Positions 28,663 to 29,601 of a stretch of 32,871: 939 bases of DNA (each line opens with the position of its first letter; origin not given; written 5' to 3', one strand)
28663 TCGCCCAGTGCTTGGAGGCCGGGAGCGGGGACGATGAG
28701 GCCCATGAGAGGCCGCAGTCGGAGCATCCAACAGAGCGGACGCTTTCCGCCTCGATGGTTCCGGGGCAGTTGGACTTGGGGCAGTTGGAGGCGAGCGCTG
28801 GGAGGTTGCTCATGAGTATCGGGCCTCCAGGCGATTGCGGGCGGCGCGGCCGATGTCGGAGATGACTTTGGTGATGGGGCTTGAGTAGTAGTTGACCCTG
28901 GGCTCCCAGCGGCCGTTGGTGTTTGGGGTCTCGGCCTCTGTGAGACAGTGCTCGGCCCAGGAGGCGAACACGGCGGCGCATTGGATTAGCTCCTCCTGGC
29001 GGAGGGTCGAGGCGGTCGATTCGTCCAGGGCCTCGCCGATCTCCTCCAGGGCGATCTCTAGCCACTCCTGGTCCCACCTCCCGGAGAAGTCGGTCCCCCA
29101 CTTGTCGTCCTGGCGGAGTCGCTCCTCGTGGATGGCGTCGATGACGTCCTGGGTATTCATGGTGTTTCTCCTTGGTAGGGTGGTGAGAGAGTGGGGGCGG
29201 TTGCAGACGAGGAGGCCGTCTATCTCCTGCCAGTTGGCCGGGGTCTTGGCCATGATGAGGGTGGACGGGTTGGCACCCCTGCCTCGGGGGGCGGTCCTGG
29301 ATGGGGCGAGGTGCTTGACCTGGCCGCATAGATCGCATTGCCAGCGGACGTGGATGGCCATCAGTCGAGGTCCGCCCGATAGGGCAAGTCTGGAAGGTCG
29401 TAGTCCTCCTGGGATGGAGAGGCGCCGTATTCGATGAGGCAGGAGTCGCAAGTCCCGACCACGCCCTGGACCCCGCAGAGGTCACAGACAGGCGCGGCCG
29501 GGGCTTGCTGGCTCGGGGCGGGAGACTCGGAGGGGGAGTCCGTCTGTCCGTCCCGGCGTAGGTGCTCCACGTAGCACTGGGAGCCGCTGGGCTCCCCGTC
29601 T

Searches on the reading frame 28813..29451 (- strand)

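Call 59: search_protein_families(library=phrogs, proteins=[window:28813-29451:-], max_evalue=0.001)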
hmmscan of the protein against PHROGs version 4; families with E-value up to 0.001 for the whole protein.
window:28813-29451:- (213 aa): 1 family
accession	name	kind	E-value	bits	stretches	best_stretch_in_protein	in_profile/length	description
phrog_2831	-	unknown function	9.8e-16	59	1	96-172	12-97/295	-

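Call 90: search_protein_families(library=pfam, proteins=[window:28813-29451:-], max_evalue=0.001)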
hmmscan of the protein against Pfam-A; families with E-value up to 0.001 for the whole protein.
window:28813-29451:- (213 aa): 0 families
